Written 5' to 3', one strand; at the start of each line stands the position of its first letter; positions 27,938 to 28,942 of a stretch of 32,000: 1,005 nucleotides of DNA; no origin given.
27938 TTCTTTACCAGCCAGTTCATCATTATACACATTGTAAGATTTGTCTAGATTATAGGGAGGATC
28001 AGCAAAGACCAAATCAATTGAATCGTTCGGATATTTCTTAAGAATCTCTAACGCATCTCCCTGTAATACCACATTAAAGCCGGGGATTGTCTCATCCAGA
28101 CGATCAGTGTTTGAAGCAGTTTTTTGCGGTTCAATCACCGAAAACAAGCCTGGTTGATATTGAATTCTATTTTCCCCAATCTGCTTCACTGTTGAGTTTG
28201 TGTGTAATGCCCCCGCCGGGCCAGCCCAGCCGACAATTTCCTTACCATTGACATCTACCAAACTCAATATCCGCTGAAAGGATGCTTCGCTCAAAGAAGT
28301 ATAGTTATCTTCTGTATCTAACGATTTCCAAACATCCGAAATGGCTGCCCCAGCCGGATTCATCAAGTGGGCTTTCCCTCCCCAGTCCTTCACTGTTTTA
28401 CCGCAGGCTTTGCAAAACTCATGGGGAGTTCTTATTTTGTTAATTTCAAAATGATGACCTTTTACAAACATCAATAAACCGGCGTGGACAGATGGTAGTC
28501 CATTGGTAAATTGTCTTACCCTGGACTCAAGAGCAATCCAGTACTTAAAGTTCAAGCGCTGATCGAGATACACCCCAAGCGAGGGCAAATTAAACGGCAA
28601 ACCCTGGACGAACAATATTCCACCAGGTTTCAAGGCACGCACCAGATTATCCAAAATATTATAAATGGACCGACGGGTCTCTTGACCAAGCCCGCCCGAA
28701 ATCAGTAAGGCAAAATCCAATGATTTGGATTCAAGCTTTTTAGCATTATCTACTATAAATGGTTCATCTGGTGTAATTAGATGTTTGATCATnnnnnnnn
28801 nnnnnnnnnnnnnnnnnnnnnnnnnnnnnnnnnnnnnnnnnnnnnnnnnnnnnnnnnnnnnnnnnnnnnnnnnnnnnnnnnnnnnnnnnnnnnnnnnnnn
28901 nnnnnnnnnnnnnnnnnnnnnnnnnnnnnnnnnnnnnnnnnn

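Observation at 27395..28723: Methyltransferase is a covalent pseudo-dimer, with a dead N-terminal copy fused to a live beta-class domain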

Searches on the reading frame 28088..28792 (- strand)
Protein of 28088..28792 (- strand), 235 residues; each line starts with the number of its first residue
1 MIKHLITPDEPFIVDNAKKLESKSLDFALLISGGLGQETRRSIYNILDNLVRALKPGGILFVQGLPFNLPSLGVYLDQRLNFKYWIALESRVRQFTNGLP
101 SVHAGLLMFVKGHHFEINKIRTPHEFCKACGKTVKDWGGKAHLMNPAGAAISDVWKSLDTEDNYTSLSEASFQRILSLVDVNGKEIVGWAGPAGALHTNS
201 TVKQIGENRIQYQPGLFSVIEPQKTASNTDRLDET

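Call 3: search_protein_families(library=pfam, proteins=[window:28205-28792:-], max_evalue=1)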
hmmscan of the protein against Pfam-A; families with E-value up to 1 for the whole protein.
window:28205-28792:- (196 aa): 2 families
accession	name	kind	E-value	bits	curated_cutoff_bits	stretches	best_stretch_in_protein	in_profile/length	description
PF01555.25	N6_N4_Mtase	-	4e-06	27.4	26.7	1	36-158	25-147/221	DNA methylase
PF20922.3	Anamorsin_N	-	0.12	12.5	27.1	1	5-63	27-88/163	Anamorsin, N-terminal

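Call 8: search_protein_families(library=ncbifam, proteins=[window:28205-28792:-], max_evalue=1)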
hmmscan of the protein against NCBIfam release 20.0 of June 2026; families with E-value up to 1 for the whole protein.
window:28205-28792:- (196 aa): 0 families

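Call 17: search_protein_representatives(protein=window:28088-28792:-)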
Query: 235 residues. Proteins with E-value up to 0.001 (for the whole library): 249; up to 1e-10: 135; up to 1e-30: 15. The best 150 are listed.
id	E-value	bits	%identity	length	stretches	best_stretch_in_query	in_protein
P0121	1.4e-65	237.4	52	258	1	3-202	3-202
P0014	1.0e-59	218.2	50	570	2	16-185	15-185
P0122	7.7e-55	202.2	51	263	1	20-215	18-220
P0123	8.7e-48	179.1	49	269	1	14-185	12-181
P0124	1.1e-45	172.3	50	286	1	20-180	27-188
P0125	3.7e-44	167.3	42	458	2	18-164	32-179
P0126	2.1e-43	164.8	42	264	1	25-222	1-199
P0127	1.2e-41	159.1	42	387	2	17-182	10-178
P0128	5.2e-40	153.7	57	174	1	51-181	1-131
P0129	3.3e-39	151.1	44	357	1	15-181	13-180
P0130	1.4e-37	145.8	44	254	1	18-195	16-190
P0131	1.9e-33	132.3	56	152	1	18-134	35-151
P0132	4.2e-32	127.8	34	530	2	52-180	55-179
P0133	1.1e-31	126.5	44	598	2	45-179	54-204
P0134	1.5e-31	126.1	43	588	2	46-180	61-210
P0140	1.7e-27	112.7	42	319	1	51-192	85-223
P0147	1.9e-24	102.8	40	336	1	44-196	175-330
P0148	2.8e-24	102.2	43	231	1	41-179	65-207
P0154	7.2e-23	97.6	41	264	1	44-178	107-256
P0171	2.6e-20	89.2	39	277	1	42-176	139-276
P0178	4.2e-18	82.0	38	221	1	44-177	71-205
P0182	7.9e-18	81.1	38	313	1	44-163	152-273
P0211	8.5e-14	67.9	33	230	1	55-184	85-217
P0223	1.2e-12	64.2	39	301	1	48-163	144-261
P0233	4.3e-12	62.3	33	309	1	43-158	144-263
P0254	1.0e-10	57.8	36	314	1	47-176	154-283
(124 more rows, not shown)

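Call 31: search_solved_structures(query=A2, max_evalue=1, show_alignments=2)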
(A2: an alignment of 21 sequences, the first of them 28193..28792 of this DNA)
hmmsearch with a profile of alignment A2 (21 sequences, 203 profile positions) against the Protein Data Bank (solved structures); distinct sequences matched with E-value up to 1: 11.
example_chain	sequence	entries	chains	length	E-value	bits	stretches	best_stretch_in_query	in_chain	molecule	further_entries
1g60_A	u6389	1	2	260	2e-05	27.4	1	40-160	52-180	Adenine-specific Methyltransferase MboIIA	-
9c3u_A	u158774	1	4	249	0.008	18.9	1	41-177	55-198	Methyltransferase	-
8urk_A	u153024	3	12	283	0.011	18.4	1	41-177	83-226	Methyltransferase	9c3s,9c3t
2ld4_A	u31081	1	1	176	0.016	17.9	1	10-61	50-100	Anamorsin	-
2yui_A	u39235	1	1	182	0.017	17.8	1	10-61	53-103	Anamorsin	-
4m7r_A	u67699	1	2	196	0.02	17.6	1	10-61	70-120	Anamorsin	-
2zfu_A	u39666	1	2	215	0.36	13.5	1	19-76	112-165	Cerebral protein 1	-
2h84_A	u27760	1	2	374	0.48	13.1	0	120-152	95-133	Steely1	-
28jw_d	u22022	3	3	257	0.58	12.8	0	95-126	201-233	Small ribosomal subunit protein uS4c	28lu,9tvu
9ly6_A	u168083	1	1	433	0.82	12.3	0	106-139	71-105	CD276 antigen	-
9ly5_C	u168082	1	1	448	0.89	12.2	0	106-139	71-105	CD276 antigen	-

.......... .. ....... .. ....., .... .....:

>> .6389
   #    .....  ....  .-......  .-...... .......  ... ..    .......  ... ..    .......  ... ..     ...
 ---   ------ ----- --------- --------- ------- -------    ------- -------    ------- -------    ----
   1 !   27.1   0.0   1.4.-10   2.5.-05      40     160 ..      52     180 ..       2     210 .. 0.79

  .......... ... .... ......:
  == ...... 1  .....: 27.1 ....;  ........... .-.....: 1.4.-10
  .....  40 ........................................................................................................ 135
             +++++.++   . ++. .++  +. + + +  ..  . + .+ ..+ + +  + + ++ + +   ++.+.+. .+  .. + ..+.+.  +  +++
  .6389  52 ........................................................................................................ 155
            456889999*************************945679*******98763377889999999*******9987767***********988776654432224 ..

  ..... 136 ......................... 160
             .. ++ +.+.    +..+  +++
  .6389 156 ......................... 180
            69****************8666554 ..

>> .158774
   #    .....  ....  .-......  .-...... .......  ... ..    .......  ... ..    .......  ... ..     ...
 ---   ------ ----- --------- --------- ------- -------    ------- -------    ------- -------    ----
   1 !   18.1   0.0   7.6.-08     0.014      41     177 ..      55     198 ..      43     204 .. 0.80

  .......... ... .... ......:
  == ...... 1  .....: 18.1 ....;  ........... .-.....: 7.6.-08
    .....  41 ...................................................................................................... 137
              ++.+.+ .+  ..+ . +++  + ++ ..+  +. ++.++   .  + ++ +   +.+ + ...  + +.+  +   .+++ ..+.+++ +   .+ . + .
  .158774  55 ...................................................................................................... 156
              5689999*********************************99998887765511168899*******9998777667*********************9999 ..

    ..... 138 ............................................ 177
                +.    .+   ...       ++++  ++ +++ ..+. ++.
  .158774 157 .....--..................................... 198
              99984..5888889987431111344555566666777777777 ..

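Call 36: predict_structure(alignment_id=A2)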
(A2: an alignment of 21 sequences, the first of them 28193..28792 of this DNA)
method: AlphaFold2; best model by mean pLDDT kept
length: 200 residues; sequences in the alignment: 21
mean_pLDDT: 82.0   pTM: 0.82
mean pLDDT of the five models: 82.0, 80.9, 80.8, 80.7, 79.5
residues with pLDDT >= 90: 97; 70-90: 53; 50-70: 32; < 50: 18
segments of 3 or more residues with pLDDT < 50: 138-152
pLDDT, mean of each block of 10 residues (from residue 1): 91 97 98 94 98 98 88 93 84 64 85 87 61 50 42 61 87 90 90 83
secondary structure, 60 per line:
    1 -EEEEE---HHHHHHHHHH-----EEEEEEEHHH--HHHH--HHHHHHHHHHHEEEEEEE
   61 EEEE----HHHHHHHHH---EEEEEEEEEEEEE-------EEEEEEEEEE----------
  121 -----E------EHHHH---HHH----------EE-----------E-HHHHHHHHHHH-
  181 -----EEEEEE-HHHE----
elements in order: E2-6 H10-19 E25-31 H37-40 H43-53 E54-64 H69-77 E81-93 E101-110 H134-137 H169-179 E186-191

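Call 41: fold_search(model_id=the predicted structure, library=pdb)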
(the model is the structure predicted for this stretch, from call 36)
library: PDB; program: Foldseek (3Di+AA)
matches with E <= 10: 1455; with E <= 0.001: 152
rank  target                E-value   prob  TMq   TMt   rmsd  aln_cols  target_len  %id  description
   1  8urk_A                1.4e-08  1.00  0.62  0.52   7.5       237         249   15  Crystal structure of DNA N6-Adenine Methyltransferase M.BceJIV from Burkholderia cenocepacia in complex with duplex DN (released 2024-09-11)
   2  9c3u_A                2.4e-08  1.00  0.62  0.51   7.4       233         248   16  Crystal structure of DNA N6-Adenine Methyltransferase M.BceJIV from Burkholderia cenocepacia in complex with duplex DN (released 2024-09-11)
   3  1g60_B                5.2e-08  1.00  0.63  0.56   7.2       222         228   18  Crystal Structure of Methyltransferase MboIIa (Moraxella bovis) (released 2002-05-01)
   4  9c3s_A                5.5e-08  1.00  0.52  0.43   7.5       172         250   19  Crystal structure of DNA N6-Adenine Methyltransferase M.BceJIV from Burkholderia cenocepacia in complex with duplex DN (released 2024-09-11)
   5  8urk_D                1.1e-07  1.00  0.60  0.51   7.4       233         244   16  Crystal structure of DNA N6-Adenine Methyltransferase M.BceJIV from Burkholderia cenocepacia in complex with duplex DN (released 2024-09-11)
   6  1g60_A                1.4e-07  1.00  0.64  0.54   7.7       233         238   17  Crystal Structure of Methyltransferase MboIIa (Moraxella bovis) (released 2002-05-01)
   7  9c3s_D                2.5e-07  1.00  0.62  0.52   7.5       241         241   17  Crystal structure of DNA N6-Adenine Methyltransferase M.BceJIV from Burkholderia cenocepacia in complex with duplex DN (released 2024-09-11)
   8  9c3s_C                3.8e-07  1.00  0.52  0.43   7.6       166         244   18  Crystal structure of DNA N6-Adenine Methyltransferase M.BceJIV from Burkholderia cenocepacia in complex with duplex DN (released 2024-09-11)
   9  6pbd_B                5.1e-07  1.00  0.58  0.37   7.1       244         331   14  DNA N6-Adenine Methyltransferase CcrM In Complex with Double-Stranded DNA Oligonucleotide Containing Its Recognition S (released 2019-10-23)
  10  9c3u_C                1.0e-06  1.00  0.59  0.51   7.4       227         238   15  Crystal structure of DNA N6-Adenine Methyltransferase M.BceJIV from Burkholderia cenocepacia in complex with duplex DN (released 2024-09-11)
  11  9c3u_D                1.1e-06  1.00  0.60  0.52   7.3       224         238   16  Crystal structure of DNA N6-Adenine Methyltransferase M.BceJIV from Burkholderia cenocepacia in complex with duplex DN (released 2024-09-11)
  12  1nw6                  2.1e-06  1.00  0.61  0.47   7.8       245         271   13  Structure of the beta class N6-adenine DNA methyltransferase RsrI bound to sinefungin (released 2003-07-29)
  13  1nw8                  3.3e-06  1.00  0.62  0.47   7.9       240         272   13  Structure of L72P mutant beta class N6-adenine DNA methyltransferase RsrI (released 2003-07-29)
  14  8s9o_B                4.2e-06  1.00  0.39  0.36   4.3       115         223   18  DNA cytosine-N4 methyltransferase (residues 61-324) from the Bdelloid rotifer Adineta vaga - P1 crystal form (released 2023-08-02)
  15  8xyx_A                4.4e-06  1.00  0.51  0.47   8.1       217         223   14  Cryo-EM structure of SAM-bound Tetrahymena DNA methyltransferase complex MTA1c (D209A) (released 2025-07-23)
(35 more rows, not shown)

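Call 50: find_encoding_contigs(protein=P0147, flank=4000, max_places=3)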
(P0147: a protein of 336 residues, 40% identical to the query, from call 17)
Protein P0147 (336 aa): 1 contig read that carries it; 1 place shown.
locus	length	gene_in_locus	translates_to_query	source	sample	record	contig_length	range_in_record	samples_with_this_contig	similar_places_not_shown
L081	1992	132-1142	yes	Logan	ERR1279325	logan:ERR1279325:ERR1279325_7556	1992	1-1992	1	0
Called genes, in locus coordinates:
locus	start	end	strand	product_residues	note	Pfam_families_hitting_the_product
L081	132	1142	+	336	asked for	PF01381:HTH_3, PF12844:HTH_19, PF13560:HTH_31, PF01555:N6_N4_Mtase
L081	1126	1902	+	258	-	PF02086:MethyltransfD12 (faint), PF01555:N6_N4_Mtase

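Call 51: find_encoding_contigs(protein=P0121, flank=4000, max_places=3)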
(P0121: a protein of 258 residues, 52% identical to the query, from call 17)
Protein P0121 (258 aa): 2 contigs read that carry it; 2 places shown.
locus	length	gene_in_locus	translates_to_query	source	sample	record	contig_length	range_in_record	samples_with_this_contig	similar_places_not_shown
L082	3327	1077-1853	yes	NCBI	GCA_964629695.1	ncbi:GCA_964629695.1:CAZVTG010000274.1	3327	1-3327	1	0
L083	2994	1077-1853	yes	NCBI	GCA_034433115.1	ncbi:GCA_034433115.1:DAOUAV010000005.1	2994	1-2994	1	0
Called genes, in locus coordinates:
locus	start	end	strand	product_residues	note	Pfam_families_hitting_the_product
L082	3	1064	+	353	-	?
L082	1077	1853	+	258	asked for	PF01555:N6_N4_Mtase (weak)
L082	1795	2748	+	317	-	PF13649:Methyltransf_25 (faint), PF01555:N6_N4_Mtase, PF18780:HNH_repeat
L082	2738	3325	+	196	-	?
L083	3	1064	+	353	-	?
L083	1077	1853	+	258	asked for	PF01555:N6_N4_Mtase (weak)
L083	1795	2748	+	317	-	PF13649:Methyltransf_25 (faint), PF01555:N6_N4_Mtase, PF18780:HNH_repeat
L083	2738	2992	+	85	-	?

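Call 53: search_protein_families(library=pfam, proteins=[P0147, P0171, P0182, P0233, P0254, P0223, P0154, P0211, P0140, P0178], max_evalue=0.01)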
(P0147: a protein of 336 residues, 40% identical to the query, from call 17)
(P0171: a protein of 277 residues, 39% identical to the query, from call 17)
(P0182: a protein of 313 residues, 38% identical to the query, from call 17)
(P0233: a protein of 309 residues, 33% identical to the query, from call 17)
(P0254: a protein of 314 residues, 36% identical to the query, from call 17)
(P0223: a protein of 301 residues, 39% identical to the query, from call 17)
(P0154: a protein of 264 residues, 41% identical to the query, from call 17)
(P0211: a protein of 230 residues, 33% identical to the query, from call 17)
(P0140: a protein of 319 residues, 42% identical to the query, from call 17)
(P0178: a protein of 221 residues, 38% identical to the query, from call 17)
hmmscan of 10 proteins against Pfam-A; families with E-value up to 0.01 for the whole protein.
P0147 (336 aa): 5 families
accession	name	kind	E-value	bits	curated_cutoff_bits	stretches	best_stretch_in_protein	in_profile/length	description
PF01381.28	HTH_3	-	1.3e-12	47.9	23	1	8-62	1-55/55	Helix-turn-helix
PF12844.13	HTH_19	-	3.9e-11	43.1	30.2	1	8-63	4-59/64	Helix-turn-helix domain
PF13560.12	HTH_31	-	4.5e-09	36.9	27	1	4-60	2-59/64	Helix-turn-helix domain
PF01555.25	N6_N4_Mtase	-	4.3e-08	33.8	26.7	1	142-323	2-186/221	DNA methylase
PF13443.12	HTH_26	-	0.0051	17.5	22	1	8-63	2-58/63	Cro/C1-type HTH DNA-binding domain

P0171 (277 aa): 1 family
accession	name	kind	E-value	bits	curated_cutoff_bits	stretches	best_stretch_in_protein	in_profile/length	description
PF01555.25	N6_N4_Mtase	-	8.4e-10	39.4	26.7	1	108-256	2-146/221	DNA methylase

P0182 (313 aa): 1 family
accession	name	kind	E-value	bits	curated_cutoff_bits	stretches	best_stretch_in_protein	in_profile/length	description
PF01555.25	N6_N4_Mtase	-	0.00011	22.7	26.7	1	139-300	20-183/221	DNA methylase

P0233 (309 aa): 1 family
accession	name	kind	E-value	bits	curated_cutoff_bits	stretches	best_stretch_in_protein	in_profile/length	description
PF01555.25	N6_N4_Mtase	-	1.9e-06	28.5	26.7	1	141-290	29-181/221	DNA methylase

P0254 (314 aa): 1 family
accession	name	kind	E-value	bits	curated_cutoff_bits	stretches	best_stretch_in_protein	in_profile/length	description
PF01555.25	N6_N4_Mtase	-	8.1e-07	29.6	26.7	1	150-298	32-189/221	DNA methylase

P0223 (301 aa): 0 families

P0154 (264 aa): 0 families

P0211 (230 aa): 0 families

P0140 (319 aa): 0 families

P0178 (221 aa): 1 family
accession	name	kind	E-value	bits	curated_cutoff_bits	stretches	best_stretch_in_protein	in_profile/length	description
PF01555.25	N6_N4_Mtase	-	4.8e-08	33.7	26.7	1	39-189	2-147/221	DNA methylase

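Call 55: find_encoding_contigs(protein=P0148, flank=5000, max_places=3)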
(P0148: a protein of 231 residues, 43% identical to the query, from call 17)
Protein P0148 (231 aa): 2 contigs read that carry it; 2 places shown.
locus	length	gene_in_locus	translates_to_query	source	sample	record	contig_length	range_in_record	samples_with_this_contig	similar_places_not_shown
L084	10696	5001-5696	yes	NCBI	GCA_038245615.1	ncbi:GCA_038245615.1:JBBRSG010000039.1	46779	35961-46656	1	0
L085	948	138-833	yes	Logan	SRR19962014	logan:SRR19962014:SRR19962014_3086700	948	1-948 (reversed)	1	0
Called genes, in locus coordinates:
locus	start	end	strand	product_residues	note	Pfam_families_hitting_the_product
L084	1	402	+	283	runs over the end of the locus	-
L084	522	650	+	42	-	-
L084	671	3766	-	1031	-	PF00929:RNase_T, PF21762:DEDDh_C (weak), PF13307:Helicase_C_2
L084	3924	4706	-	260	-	PF00702:Hydrolase, PF13419:HAD_2, PF13242:Hydrolase_like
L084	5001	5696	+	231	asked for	PF01555:N6_N4_Mtase (weak)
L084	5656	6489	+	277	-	PF02086:MethyltransfD12 (faint), PF01555:N6_N4_Mtase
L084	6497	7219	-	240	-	-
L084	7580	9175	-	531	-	PF13620:CarboxypepD_reg, PF13715:CarbopepD_reg_2 (faint), PF13620:CarboxypepD_reg (weak), PF13200:DUF4015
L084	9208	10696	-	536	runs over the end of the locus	?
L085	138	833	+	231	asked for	PF01555:N6_N4_Mtase (weak)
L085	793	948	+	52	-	?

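Call 56: find_encoding_contigs(protein=P0233, flank=5000, max_places=3)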
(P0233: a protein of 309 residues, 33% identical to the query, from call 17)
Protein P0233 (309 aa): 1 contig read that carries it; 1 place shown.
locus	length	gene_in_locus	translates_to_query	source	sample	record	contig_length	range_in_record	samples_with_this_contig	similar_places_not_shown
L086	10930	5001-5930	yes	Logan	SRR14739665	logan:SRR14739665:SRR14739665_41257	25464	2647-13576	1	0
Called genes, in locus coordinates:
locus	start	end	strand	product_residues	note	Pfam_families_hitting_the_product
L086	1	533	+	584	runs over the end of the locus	-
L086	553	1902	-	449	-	PF00890:FAD_binding_2 (faint), PF01134:GIDA, PF01266:DAO (faint), PF01494:FAD_binding_3, PF03486:HI0933_like (weak), PF04820:Trp_halogenase (faint), PF07992:Pyr_redox_2 (faint), PF12831:FAD_oxidored, +1 more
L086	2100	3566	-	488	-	-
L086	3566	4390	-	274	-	PF01656:CbiA (weak), PF02374:ArsA_ATPase (faint), PF10609:ParA, PF13614:AAA_31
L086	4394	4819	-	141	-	-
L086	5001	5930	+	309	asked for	PF01555:N6_N4_Mtase (weak)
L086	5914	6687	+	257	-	PF01555:N6_N4_Mtase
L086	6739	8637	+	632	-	PF02384:N6_Mtase, PF07669:Eco57I, PF12950:TaqI_C (weak)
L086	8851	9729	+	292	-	-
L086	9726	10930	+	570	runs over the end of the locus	-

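Call 57: find_encoding_contigs(protein=P0178, flank=5000, max_places=3)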
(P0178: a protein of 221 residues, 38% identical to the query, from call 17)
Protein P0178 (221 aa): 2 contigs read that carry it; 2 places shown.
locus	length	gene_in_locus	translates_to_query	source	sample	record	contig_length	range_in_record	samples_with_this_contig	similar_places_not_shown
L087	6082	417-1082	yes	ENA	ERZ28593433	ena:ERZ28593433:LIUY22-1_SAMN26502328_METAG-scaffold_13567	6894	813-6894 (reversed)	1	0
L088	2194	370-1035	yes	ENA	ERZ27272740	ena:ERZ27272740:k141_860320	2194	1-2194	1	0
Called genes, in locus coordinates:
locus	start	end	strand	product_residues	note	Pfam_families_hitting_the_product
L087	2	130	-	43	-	?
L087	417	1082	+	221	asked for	PF01555:N6_N4_Mtase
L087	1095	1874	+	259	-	PF02086:MethyltransfD12 (faint), PF01555:N6_N4_Mtase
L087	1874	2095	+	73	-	-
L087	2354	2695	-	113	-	-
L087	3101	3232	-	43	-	-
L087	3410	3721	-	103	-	-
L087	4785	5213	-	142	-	-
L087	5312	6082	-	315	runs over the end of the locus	PF13175:AAA_15 (faint), PF13304:AAA_21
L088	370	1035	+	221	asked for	PF01555:N6_N4_Mtase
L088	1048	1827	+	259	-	PF02086:MethyltransfD12 (faint), PF01555:N6_N4_Mtase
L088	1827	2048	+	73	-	-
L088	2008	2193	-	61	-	?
